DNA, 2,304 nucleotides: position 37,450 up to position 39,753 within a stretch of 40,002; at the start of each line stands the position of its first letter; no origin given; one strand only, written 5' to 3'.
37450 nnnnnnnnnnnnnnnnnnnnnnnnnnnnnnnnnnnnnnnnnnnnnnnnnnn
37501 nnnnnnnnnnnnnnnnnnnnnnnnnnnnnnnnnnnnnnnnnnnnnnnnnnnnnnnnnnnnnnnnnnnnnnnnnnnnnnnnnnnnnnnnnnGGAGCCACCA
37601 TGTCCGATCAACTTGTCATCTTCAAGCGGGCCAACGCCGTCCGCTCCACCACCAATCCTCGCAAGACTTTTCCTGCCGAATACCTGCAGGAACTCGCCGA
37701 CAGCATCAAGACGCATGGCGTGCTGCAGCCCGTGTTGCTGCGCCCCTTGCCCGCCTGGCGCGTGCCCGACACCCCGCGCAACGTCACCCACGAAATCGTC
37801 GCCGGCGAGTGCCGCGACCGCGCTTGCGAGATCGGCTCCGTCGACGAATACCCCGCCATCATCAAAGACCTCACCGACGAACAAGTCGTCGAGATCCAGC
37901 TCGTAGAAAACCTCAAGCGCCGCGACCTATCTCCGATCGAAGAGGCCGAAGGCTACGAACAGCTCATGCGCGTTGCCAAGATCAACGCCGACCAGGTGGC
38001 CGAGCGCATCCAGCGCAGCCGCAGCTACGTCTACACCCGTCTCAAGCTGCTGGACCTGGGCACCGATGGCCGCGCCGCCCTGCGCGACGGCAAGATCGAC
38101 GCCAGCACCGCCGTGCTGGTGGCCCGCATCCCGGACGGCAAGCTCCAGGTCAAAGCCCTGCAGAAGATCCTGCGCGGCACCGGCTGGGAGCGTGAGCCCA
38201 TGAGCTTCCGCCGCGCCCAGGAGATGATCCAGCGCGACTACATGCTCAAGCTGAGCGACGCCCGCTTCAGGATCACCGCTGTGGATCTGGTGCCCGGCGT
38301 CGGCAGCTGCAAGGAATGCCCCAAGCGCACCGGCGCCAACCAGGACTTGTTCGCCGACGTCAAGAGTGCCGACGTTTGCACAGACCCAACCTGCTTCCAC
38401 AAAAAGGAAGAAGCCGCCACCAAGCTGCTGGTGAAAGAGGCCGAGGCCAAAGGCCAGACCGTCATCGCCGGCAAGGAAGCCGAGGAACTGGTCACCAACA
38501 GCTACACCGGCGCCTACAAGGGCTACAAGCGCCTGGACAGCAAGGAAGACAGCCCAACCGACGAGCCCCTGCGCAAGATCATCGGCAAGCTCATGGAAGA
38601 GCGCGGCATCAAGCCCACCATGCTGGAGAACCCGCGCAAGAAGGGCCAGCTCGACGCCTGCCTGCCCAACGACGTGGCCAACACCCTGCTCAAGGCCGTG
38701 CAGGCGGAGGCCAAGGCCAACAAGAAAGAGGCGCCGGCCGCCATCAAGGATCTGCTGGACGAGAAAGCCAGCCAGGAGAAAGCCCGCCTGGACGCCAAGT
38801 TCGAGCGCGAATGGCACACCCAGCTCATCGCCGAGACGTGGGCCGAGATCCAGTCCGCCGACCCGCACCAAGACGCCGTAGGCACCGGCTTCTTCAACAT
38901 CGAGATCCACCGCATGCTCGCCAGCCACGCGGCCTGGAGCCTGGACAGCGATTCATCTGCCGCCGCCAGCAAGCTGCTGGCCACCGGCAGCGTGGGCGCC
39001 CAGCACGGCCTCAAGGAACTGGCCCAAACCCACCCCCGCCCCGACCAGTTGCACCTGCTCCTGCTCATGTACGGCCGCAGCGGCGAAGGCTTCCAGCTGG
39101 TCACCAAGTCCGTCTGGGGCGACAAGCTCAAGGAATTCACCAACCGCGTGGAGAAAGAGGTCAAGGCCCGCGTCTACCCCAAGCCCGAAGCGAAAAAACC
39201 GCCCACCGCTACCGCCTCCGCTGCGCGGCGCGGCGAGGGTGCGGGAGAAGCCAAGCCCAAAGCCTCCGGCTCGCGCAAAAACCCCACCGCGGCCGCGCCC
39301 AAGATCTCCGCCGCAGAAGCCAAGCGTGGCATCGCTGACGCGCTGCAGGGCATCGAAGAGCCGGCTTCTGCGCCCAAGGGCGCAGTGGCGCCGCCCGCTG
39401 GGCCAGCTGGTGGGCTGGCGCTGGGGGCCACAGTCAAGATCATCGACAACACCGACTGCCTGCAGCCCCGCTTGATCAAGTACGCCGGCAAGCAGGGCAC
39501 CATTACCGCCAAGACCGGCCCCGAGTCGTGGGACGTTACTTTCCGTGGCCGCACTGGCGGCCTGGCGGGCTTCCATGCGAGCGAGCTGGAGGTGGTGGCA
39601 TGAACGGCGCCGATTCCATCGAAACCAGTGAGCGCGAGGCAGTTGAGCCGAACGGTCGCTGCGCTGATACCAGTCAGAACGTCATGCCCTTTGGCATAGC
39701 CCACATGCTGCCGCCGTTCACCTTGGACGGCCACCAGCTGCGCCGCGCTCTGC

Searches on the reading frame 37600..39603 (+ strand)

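Call 17: search_protein_families(library=phrogs, proteins=[window:37600-39603:+], max_evalue=0.00001)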
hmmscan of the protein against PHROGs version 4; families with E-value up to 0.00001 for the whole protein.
window:37600-39603:+ (667 aa): 7 families
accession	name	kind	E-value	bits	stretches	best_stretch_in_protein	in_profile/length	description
phrog_4715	-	DNA, RNA and nucleotide metabolism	6.7e-34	118.3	1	15-300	157-422/630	ParB-like partition protein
phrog_6218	-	DNA, RNA and nucleotide metabolism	1.5e-25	91.3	1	18-275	18-265/506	ParB-like partition protein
phrog_3264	-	DNA, RNA and nucleotide metabolism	4.3e-25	90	1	13-149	56-183/337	ParB-like partition protein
phrog_18726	-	unknown function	7.8e-24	85.3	1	16-282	14-300/572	-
phrog_1033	-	DNA, RNA and nucleotide metabolism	1.8e-08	35.6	1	18-192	47-216/334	ParB-like partition protein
phrog_620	-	DNA, RNA and nucleotide metabolism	8.7e-07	30.2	0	17-104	21-95/217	ParB-like partition protein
phrog_21315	-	unknown function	5e-06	26.7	1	23-185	26-171/415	-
